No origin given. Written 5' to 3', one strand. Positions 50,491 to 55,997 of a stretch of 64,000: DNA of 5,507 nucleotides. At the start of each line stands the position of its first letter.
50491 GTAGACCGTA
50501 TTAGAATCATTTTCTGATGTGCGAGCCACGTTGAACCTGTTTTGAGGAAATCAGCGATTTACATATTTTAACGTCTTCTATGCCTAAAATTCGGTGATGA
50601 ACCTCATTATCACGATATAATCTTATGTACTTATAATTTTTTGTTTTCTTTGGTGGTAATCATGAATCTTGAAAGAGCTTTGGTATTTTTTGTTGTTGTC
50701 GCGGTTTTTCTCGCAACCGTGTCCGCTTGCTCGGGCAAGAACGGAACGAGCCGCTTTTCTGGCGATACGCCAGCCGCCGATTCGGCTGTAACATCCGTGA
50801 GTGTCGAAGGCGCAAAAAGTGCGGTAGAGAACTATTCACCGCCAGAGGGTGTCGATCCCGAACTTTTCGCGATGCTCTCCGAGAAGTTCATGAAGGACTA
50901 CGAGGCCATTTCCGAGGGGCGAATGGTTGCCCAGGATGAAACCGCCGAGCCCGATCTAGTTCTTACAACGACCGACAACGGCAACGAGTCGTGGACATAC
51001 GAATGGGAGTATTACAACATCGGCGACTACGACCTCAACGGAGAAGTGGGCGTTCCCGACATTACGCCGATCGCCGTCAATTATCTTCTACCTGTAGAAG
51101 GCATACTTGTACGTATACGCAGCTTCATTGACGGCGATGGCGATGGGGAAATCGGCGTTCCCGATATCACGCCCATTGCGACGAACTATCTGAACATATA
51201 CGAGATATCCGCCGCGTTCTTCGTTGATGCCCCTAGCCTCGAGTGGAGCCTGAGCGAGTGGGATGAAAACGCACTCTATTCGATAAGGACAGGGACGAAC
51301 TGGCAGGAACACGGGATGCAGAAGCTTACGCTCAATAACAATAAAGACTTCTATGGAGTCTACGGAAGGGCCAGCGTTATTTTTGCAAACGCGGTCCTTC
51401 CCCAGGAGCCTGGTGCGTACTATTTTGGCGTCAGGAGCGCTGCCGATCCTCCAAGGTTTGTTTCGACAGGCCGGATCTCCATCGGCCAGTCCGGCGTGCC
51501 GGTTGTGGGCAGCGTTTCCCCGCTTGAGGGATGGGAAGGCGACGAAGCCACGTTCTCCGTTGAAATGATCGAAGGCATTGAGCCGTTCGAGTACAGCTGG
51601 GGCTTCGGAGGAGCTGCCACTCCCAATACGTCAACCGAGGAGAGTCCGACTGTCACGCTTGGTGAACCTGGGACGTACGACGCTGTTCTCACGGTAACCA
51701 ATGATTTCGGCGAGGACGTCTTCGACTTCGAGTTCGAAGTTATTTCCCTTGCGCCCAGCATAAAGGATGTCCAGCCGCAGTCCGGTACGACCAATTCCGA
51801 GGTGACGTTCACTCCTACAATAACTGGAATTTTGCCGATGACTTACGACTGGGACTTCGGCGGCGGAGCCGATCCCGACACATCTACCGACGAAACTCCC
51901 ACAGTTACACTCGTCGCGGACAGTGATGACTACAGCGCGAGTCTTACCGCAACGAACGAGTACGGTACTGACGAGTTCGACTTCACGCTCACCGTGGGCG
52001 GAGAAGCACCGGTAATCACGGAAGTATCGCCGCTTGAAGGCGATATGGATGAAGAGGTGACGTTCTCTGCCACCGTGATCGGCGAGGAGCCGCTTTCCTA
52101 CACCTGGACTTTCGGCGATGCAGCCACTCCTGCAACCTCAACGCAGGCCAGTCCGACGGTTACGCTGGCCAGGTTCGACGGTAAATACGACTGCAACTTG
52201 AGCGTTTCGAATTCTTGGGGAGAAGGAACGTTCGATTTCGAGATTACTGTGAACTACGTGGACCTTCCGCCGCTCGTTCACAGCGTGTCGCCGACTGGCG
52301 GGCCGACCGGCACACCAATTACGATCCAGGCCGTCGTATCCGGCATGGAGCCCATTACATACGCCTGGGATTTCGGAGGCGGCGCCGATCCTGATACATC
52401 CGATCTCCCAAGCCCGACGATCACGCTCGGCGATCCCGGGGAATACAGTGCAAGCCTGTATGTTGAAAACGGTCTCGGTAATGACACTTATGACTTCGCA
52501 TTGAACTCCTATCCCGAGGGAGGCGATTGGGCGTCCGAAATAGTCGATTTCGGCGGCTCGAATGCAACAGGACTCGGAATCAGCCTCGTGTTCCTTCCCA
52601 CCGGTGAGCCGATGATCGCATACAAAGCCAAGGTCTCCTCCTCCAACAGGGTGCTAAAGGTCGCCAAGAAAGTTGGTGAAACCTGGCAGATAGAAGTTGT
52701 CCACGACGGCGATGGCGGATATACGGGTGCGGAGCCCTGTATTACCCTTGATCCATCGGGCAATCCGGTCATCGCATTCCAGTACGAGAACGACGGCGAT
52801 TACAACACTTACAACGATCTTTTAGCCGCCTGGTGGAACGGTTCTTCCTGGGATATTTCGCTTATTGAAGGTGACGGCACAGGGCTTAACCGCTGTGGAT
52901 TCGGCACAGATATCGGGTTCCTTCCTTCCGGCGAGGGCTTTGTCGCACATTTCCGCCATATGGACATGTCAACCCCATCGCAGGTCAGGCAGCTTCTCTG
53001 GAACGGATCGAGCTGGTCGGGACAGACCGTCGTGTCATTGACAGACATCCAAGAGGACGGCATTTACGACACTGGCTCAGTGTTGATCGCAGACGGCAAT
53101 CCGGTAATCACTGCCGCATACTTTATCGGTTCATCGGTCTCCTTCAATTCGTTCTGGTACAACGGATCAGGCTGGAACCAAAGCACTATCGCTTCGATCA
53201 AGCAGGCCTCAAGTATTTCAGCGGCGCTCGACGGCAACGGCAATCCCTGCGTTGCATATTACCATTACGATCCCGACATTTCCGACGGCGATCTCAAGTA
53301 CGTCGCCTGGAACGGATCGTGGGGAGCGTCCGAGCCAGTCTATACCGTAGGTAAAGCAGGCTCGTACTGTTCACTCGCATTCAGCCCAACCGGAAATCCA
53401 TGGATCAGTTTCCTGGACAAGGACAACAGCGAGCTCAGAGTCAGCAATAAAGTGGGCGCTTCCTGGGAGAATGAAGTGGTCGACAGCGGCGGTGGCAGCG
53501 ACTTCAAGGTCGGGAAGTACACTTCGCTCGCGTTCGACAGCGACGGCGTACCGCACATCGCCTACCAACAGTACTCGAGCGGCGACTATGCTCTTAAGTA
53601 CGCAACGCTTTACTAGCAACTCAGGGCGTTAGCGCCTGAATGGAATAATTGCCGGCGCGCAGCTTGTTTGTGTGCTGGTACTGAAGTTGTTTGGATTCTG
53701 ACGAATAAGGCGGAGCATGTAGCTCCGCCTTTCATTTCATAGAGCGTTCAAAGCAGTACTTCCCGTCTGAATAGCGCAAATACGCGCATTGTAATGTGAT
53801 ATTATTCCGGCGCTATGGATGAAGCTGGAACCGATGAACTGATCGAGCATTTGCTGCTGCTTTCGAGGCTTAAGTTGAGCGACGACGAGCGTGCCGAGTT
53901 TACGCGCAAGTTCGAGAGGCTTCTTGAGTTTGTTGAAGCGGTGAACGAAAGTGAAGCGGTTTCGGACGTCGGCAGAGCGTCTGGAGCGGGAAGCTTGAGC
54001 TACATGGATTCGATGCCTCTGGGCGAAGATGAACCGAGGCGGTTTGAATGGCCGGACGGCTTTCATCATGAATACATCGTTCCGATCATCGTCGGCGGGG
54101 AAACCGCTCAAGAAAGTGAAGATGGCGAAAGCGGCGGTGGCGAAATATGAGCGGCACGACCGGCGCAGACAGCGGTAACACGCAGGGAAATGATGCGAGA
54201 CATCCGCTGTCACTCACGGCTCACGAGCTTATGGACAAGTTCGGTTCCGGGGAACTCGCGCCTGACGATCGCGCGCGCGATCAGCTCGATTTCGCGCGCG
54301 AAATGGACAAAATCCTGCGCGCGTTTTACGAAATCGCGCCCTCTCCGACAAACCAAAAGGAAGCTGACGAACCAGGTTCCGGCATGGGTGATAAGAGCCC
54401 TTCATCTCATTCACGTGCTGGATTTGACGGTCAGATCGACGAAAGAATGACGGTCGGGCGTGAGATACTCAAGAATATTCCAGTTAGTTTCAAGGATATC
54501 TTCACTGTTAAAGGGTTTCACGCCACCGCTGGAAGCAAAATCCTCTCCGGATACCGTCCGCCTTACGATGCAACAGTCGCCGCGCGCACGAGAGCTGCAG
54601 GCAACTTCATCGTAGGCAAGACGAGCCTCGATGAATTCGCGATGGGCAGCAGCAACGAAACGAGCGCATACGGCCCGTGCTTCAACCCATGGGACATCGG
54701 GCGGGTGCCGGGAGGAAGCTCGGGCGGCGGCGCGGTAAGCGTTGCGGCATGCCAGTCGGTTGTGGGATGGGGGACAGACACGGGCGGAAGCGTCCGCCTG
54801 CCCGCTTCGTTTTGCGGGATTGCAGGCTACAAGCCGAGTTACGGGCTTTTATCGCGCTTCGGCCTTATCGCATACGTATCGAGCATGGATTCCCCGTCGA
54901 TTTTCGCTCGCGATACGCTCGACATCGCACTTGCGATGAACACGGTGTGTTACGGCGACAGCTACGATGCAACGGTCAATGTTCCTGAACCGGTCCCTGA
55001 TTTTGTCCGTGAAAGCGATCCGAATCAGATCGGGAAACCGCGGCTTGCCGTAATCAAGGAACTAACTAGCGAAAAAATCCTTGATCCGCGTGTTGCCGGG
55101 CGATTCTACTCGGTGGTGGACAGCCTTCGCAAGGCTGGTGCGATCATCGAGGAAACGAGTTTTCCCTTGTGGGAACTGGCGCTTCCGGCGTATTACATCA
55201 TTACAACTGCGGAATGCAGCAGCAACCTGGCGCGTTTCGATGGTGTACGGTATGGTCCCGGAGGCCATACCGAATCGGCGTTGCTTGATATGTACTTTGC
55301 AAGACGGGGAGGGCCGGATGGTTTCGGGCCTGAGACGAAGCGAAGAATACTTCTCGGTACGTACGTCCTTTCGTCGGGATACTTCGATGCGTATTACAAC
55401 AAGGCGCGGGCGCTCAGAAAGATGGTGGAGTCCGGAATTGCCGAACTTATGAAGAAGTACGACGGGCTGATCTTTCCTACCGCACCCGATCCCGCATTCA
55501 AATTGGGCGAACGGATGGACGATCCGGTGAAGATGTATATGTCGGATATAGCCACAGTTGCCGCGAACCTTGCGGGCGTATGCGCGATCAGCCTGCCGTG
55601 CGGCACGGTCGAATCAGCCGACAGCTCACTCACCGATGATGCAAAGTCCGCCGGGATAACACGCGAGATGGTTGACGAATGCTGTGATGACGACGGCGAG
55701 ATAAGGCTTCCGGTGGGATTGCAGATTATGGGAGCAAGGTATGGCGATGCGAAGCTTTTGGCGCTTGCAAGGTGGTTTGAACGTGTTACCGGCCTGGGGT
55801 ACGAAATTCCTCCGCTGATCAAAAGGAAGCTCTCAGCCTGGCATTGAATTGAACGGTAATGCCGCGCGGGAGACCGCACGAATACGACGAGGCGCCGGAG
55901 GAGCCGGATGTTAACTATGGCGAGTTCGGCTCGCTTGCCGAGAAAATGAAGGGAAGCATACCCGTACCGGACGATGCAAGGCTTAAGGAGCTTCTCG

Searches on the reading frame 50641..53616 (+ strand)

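Call 11: search_protein_families(library=pfam, proteins=[window:50641-53616:+])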
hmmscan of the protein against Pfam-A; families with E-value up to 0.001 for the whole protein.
window:50641-53616:+ (991 aa): 6 families
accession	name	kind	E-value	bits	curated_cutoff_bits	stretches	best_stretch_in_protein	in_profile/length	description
PF00801.26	PKD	-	1.8e-25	89.2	23.5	4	548-616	5-73/80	PKD domain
PF18911.6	PKD_4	-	9.8e-23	80.5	27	3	455-530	2-76/85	PKD domain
PF13927.12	Ig_3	-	2.2e-09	38.1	30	0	457-518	2-74/78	Immunoglobulin domain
PF16820.11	PKD_3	-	3.1e-06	27.4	26.3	0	311-354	28-68/68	PKD-like domain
PF07679.22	I-set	-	1.9e-05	25.1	23.7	0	460-498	5-43/90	Immunoglobulin I-set domain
PF15892.11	BNR_4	-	9.9e-05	22.3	27.3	0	698-740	227-267/272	BNR repeat-containing family member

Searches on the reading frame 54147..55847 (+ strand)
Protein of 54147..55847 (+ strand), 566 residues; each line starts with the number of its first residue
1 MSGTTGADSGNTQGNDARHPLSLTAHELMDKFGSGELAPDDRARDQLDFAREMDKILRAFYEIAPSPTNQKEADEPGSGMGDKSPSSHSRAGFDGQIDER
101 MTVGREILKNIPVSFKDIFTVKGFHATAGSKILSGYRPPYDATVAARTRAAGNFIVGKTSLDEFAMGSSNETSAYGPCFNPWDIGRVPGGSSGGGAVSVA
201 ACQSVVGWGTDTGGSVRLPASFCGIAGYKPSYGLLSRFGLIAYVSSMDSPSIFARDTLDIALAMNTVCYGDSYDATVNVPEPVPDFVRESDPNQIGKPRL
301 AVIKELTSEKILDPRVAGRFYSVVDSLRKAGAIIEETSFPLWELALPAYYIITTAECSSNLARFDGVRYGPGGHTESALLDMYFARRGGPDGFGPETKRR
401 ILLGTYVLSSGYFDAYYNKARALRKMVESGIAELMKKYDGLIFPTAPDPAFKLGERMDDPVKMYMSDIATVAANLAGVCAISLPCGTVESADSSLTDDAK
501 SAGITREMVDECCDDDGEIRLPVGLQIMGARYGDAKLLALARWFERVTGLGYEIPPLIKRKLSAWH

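Call 11: search_protein_families(library=pfam, proteins=[window:54147-55847:+])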
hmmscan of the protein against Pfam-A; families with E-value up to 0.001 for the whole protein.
window:54147-55847:+ (566 aa): 1 family
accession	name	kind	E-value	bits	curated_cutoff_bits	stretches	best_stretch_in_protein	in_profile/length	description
PF01425.27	Amidase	-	2.5e-113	379.9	27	1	97-538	35-445/445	Amidase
